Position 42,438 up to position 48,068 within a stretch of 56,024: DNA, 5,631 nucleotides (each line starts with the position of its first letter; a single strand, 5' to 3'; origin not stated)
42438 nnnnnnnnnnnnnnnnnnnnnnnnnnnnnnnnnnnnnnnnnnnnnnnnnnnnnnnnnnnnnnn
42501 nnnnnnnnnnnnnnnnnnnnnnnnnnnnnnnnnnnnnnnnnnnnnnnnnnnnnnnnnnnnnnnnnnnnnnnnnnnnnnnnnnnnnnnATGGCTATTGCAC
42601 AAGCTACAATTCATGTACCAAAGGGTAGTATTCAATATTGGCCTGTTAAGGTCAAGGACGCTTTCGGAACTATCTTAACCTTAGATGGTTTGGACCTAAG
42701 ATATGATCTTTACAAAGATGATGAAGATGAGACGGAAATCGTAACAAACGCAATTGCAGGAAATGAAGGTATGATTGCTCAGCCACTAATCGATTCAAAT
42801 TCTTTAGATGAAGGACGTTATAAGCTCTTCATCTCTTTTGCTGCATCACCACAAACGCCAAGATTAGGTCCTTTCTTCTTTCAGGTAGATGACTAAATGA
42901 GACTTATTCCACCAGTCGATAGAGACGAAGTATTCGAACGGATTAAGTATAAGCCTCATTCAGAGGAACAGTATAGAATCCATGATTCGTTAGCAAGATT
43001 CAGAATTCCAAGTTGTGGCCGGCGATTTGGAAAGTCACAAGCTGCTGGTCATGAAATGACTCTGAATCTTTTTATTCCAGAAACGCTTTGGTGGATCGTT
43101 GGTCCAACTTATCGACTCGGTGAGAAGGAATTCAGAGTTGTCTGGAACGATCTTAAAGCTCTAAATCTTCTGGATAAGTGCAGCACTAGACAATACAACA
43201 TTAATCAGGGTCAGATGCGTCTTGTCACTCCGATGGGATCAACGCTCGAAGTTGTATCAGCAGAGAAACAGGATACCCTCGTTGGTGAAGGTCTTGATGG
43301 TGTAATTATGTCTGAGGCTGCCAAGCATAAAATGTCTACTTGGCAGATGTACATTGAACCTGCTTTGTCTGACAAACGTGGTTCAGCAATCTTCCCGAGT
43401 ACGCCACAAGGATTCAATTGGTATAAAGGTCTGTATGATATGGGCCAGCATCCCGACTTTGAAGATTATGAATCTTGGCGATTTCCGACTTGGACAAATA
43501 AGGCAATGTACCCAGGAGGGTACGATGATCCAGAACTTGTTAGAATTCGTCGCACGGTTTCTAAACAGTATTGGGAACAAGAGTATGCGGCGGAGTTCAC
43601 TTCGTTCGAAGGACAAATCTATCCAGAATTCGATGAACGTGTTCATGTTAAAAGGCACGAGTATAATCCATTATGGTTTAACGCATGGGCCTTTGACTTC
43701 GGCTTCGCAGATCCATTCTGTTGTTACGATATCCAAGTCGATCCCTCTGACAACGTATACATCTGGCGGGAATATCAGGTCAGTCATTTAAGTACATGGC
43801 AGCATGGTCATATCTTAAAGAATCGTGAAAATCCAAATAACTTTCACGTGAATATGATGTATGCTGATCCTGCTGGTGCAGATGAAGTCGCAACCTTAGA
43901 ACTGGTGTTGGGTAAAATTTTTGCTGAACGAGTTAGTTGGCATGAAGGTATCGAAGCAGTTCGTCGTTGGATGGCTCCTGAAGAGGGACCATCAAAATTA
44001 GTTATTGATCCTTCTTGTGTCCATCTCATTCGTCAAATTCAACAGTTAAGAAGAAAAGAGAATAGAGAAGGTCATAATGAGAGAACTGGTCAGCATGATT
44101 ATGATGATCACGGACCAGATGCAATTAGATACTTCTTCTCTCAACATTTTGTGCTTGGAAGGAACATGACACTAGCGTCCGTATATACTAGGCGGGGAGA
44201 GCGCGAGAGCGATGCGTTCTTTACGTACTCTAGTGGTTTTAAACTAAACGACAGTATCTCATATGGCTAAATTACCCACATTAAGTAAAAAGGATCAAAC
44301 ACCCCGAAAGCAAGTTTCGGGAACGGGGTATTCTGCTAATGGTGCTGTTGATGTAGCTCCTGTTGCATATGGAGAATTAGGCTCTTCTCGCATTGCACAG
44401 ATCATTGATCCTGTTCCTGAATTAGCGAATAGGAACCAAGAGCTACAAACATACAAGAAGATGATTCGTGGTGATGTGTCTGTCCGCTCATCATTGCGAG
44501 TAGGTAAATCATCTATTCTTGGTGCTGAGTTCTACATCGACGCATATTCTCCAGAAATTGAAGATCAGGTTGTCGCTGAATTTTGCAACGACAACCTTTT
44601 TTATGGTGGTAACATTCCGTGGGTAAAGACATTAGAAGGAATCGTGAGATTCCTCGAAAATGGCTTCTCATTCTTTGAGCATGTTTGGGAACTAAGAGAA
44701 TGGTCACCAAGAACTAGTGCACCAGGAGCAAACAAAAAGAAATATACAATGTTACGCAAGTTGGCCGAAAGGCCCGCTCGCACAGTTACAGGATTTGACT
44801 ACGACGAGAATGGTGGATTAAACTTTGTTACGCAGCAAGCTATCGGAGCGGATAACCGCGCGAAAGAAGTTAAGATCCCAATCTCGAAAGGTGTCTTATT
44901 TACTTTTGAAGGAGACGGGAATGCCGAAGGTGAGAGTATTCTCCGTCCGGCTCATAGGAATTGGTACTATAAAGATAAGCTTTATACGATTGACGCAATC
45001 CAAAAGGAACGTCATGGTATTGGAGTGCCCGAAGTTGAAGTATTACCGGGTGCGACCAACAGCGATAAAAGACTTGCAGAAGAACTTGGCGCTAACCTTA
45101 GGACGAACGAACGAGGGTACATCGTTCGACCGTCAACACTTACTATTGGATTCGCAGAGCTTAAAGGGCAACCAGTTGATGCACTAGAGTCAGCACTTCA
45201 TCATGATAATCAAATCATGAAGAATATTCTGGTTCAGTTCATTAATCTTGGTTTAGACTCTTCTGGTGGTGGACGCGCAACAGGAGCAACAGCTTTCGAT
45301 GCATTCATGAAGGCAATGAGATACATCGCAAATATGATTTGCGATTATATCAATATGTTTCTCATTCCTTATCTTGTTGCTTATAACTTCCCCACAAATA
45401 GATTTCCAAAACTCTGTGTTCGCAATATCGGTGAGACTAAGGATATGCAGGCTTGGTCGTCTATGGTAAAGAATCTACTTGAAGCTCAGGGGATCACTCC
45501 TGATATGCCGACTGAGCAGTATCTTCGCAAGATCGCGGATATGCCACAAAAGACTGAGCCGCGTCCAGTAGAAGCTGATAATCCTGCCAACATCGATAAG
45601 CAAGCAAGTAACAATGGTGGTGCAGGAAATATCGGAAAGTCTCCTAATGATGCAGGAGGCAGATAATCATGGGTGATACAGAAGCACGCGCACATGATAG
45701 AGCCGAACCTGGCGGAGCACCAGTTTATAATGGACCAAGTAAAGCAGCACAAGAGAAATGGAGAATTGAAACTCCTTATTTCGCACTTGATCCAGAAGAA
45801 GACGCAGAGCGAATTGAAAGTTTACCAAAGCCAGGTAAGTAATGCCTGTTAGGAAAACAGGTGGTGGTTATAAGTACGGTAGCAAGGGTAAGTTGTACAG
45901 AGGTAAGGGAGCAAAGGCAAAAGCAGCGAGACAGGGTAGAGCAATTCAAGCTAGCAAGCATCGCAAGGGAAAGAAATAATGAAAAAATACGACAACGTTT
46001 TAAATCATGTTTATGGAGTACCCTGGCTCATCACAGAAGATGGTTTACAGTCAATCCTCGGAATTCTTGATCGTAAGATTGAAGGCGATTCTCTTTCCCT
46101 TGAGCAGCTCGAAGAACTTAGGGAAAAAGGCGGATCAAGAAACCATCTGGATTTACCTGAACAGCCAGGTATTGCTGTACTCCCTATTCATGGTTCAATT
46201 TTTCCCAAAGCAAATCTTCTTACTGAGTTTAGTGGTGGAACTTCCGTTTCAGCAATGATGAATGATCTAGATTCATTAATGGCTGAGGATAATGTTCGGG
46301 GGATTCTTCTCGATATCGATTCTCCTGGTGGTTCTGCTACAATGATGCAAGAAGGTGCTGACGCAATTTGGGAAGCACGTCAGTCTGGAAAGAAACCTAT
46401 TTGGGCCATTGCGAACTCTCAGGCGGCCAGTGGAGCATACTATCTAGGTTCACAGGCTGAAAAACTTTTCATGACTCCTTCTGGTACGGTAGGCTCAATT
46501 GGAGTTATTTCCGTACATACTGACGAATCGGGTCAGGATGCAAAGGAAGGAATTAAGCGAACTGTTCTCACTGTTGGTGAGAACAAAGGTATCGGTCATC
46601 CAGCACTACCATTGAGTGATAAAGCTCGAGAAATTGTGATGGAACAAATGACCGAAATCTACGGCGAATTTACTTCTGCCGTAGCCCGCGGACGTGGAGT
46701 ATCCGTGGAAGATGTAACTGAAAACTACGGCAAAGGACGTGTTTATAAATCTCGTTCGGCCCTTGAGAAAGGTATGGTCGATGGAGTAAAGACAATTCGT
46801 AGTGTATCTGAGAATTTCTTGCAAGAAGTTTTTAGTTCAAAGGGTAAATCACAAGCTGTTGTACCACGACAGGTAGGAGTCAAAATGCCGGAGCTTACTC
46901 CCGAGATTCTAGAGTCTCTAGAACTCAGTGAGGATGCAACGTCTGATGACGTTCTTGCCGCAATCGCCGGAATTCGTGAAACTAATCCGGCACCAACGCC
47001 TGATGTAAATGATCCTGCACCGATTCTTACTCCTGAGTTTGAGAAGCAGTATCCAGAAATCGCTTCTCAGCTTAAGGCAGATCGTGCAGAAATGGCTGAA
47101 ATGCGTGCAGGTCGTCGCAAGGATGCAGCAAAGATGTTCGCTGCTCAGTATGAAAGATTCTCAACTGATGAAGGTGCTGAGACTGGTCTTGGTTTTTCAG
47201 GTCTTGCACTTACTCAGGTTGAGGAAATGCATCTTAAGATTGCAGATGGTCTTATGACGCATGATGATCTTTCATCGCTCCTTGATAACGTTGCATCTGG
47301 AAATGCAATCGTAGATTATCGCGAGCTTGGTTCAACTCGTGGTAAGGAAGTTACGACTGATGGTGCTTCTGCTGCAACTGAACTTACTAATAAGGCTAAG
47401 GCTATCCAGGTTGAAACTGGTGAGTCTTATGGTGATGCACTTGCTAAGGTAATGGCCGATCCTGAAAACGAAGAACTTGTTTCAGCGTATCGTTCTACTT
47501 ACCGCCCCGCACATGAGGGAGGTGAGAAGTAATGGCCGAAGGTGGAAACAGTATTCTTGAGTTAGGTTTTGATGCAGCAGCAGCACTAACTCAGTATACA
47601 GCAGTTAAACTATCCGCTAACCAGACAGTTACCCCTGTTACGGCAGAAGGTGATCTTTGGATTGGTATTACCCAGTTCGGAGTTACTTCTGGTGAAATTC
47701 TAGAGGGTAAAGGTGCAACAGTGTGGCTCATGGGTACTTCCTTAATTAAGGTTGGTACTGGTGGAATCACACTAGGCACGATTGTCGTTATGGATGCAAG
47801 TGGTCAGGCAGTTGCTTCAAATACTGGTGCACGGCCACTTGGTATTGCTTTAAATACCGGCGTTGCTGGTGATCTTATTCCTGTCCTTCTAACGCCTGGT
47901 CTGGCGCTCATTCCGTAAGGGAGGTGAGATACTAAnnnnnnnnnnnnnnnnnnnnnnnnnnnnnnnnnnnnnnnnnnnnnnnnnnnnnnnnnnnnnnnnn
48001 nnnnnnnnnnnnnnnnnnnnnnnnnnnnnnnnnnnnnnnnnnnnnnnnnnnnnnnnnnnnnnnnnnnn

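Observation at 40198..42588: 796-aa protein with about 29 tandem 18/20-residue repeats of an unfamiliar type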

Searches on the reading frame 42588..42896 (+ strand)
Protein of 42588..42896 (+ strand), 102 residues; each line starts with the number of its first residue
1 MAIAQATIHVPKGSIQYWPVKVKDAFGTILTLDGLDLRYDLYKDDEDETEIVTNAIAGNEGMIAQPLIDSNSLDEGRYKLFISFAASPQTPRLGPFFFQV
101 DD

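Call 6: search_protein_families(library=pfam, proteins=[window:42588-42896:+], max_evalue=0.01)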
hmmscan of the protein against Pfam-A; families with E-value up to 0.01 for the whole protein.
window:42588-42896:+ (102 aa): 0 families

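Call 7: search_protein_families(library=phrogs, proteins=[window:42588-42896:+], max_evalue=0.01)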
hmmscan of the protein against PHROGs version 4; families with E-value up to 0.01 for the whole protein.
window:42588-42896:+ (102 aa): 0 families

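Call 62: search_protein_families(library=pfam, proteins=[window:42588-42893:+], max_evalue=1)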
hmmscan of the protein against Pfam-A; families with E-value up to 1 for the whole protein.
window:42588-42893:+ (102 aa): 2 families
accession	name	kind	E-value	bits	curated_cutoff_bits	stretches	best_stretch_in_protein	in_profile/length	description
PF03992.22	ABM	-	0.11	13.1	23.1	1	1-52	1-52/78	Antibiotic biosynthesis monooxygenase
PF00576.27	Transthyretin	-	0.2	12.7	25.3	1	37-85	17-66/109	HIUase/Transthyretin family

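Call 72: find_homologous_proteins(query=A5, max_evalue=0.001)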
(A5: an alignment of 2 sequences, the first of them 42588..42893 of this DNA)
Query A5 (2 sequences) (102 aa, profile of the alignment): 47 proteins with E <= 0.001 among 65 candidates.
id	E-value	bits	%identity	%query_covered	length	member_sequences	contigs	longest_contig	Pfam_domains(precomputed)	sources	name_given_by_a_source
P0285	3.6e-50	186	29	64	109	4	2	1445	-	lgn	-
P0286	2.9e-48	180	100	100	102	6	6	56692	-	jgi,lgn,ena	-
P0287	7.4e-40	153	27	62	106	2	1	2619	-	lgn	-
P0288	3.1e-38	148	29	75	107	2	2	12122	-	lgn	-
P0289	5.9e-38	147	25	75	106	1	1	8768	-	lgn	-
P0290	9.4e-38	146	27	83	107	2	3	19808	-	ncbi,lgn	-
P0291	1.4e-37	146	47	17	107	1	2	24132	-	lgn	-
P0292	4.5e-37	144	22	75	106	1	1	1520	-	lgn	-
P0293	4.8e-37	144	42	24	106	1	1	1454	-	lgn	-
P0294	2.4e-36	142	22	89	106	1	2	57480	-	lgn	-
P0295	2.6e-36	142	24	75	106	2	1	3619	-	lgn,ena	-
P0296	2.8e-36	142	77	100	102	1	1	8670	-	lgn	-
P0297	4.6e-36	141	27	83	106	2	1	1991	-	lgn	-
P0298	1.1e-35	140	31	75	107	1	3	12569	-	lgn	-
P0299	1.1e-35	140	-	-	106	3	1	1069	-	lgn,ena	-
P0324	6.8e-24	102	26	76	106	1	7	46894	-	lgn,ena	-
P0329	4.2e-19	86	58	99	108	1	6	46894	-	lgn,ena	-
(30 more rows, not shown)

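Call 78: search_protein_families(library=pfam, alignment_id=A6, max_evalue=0.1)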
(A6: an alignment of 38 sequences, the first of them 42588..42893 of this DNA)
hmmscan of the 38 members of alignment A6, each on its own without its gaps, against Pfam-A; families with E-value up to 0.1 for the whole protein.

A. member 1, window:42588-42893:+ (102 aa): 0 families

B. families by the number of members that match (of 38 scanned): 3 families
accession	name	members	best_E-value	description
PF10651.15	BppU_N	4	0.022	BppU N-terminal domain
PF14142.11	YrzO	1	0.059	YrzO-like protein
PF18368.7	Ig_GlcNase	1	0.069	Exo-beta-D-glucosaminidase Ig-fold domain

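Call 100: search_protein_families(library=phrogs, proteins=[window:42588-42893:+], max_evalue=0.1)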
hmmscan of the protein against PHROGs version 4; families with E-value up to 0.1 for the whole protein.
window:42588-42893:+ (102 aa): 0 families

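Call 101: find_encoding_contigs(protein=P0329, flank=10000, max_places=1)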
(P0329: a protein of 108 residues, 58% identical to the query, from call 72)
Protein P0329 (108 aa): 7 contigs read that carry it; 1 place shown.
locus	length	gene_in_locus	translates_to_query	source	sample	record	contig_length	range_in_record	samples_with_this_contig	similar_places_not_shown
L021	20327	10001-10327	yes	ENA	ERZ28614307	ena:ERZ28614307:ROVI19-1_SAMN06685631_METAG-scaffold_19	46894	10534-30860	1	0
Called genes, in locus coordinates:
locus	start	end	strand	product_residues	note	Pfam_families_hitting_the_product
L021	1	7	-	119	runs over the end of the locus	-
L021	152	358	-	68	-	-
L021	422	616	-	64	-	-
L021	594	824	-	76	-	-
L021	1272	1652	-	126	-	-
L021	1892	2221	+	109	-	-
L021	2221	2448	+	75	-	-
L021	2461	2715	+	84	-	-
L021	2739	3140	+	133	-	-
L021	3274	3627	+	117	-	PF04545:Sigma70_r4 (faint), PF00196:GerE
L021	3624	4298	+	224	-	-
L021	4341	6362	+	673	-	-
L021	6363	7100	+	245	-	-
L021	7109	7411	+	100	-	-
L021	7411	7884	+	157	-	-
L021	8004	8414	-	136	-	-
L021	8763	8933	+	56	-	-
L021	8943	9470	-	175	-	-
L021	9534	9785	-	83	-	-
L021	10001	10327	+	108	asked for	-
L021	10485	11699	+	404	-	-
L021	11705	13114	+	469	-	PF21919:P23-45_portal_barrel, PF06074:Portal_Mu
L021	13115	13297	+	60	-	-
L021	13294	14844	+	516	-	PF25145:NfeD1b_N (weak), PF01343:Peptidase_S49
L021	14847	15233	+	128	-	-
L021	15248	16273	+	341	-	-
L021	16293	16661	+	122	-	-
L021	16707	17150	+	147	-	-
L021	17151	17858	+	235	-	PF05069:Phage_tail_S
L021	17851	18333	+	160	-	-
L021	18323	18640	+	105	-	-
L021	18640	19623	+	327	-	PF18906:Phage_tube_2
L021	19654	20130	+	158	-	-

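Call 104: find_encoding_contigs(protein=P0324, flank=10000, max_places=1)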
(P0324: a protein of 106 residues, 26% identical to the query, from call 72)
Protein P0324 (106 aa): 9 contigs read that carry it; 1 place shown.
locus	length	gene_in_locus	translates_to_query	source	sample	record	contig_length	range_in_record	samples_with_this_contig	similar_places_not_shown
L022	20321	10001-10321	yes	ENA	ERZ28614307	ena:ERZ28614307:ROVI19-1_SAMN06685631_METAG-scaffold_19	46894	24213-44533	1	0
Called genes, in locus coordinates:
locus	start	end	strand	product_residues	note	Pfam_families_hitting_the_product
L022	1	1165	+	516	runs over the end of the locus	PF25145:NfeD1b_N (weak), PF01343:Peptidase_S49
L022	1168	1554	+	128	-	-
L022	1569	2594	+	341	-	-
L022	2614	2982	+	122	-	-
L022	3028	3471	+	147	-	-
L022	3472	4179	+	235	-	PF05069:Phage_tail_S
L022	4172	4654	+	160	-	-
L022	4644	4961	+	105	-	-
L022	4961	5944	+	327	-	PF18906:Phage_tube_2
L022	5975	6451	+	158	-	-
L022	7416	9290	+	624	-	-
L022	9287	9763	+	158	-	-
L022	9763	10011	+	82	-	-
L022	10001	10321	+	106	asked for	-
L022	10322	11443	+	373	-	-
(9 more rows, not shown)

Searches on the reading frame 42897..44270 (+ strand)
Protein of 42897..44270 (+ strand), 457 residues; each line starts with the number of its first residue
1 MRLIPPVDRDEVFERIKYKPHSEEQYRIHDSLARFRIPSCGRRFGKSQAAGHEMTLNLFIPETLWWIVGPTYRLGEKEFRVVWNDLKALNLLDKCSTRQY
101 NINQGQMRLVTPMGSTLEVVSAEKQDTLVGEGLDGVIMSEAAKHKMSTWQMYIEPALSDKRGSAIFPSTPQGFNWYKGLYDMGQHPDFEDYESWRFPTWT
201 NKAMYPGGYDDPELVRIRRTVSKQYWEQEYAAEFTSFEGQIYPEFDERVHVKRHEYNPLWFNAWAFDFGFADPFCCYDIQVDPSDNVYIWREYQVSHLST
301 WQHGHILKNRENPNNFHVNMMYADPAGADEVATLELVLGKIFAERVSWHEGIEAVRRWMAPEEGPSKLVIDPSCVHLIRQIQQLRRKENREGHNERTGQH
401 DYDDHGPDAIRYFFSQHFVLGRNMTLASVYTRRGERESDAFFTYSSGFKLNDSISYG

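Call 6: search_protein_families(library=pfam, proteins=[window:42897-44270:+], max_evalue=0.01)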
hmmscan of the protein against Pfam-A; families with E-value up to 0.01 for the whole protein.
window:42897-44270:+ (457 aa): 1 family
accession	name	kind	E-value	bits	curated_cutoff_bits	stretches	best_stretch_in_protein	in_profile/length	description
PF03237.21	Terminase_6N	-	8.7e-05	22.7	22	1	41-247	5-213/215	Terminase large subunit, T4likevirus-type, N-terminal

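Call 7: search_protein_families(library=phrogs, proteins=[window:42897-44270:+], max_evalue=0.01)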
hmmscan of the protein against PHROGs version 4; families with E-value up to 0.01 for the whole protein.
window:42897-44270:+ (457 aa): 4 families
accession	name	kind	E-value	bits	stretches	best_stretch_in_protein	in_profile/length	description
phrog_2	-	head and packaging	1.3e-29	104.5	1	16-428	262-601/807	terminase large subunit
phrog_5653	-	head and packaging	1.2e-19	71.8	1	233-420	2-183/199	terminase large subunit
phrog_10250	-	head and packaging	2.7e-10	41.4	1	223-419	7-217/228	terminase large subunit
phrog_6672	-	head and packaging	1.4e-05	25.7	1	285-416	5-128/145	terminase large subunit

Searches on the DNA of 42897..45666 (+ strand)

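Call 9: search_dna_similar(query=window:42897-45666:+, collection=phages, mode=distant, max_rows=20)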
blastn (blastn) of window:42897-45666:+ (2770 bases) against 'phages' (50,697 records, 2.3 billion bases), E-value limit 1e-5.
No match.

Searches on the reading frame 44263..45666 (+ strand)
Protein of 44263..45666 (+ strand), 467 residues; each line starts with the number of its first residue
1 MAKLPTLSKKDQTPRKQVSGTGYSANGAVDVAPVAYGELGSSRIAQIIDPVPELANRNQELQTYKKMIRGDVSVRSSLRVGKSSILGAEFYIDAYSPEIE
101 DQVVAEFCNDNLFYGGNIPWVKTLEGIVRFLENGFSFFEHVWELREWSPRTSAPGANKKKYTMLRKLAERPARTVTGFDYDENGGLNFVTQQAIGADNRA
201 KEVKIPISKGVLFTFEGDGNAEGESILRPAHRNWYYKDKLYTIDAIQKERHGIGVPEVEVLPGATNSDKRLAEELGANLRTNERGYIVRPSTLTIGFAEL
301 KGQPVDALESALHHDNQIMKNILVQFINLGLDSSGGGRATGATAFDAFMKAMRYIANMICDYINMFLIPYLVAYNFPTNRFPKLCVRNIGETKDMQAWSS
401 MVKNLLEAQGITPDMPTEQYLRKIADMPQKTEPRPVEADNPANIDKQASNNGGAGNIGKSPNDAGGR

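Call 6: search_protein_families(library=pfam, proteins=[window:44263-45666:+], max_evalue=0.01)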
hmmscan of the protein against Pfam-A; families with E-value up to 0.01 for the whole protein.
window:44263-45666:+ (467 aa): 2 families
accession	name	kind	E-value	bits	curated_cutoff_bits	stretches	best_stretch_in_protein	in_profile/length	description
PF06074.18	Portal_Mu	-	9.5e-36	124.2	23.9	1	62-423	2-332/336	Portal protein of Mu bacteriophage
PF21919.2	P23-45_portal_barrel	-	2.5e-21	76.2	27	1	9-429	3-417/448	Phage P23-45 portal protein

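Call 7: search_protein_families(library=phrogs, proteins=[window:44263-45666:+], max_evalue=0.01)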
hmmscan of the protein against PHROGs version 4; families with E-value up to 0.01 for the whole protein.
window:44263-45666:+ (467 aa): 1 family
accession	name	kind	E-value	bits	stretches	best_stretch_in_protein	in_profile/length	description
phrog_113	-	head and packaging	2.2e-56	192.8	1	34-447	32-430/1272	portal protein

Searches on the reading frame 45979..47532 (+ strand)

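Call 28: search_protein_families(library=phrogs, proteins=[window:45979-47532:+], max_evalue=0.01)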
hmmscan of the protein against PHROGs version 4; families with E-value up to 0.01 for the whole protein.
window:45979-47532:+ (517 aa): 6 families
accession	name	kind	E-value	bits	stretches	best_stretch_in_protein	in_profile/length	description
phrog_53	-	head and packaging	1e-79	270.3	1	8-384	12-350/583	head maturation protease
phrog_33023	-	unknown function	9.9e-27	94.8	1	65-279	68-283/507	-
phrog_4759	-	unknown function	4.2e-19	70.1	1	63-185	80-200/209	-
phrog_2976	-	head and packaging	9.1e-08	33.2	1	221-387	132-309/394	head maturation protease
phrog_24209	-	unknown function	2.5e-06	28.3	1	97-135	11-49/49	-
phrog_21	-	head and packaging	0.00012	20.9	1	58-186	554-674/1362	portal protein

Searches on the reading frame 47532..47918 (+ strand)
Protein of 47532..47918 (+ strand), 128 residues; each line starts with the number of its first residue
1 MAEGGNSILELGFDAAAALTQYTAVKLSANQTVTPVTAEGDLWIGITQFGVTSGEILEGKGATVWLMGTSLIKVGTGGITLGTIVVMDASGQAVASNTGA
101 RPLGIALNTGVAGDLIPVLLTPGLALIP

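Call 28: search_protein_families(library=phrogs, proteins=[window:47532-47918:+], max_evalue=0.01)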
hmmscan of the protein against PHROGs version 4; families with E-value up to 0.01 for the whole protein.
window:47532-47918:+ (128 aa): 2 families
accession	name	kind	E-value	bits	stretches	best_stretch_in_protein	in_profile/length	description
phrog_673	-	head and packaging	1.5e-13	52.3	1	6-124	17-132/260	head scaffolding protein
phrog_122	-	head and packaging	0.00029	21.9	1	47-114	32-100/109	head decoration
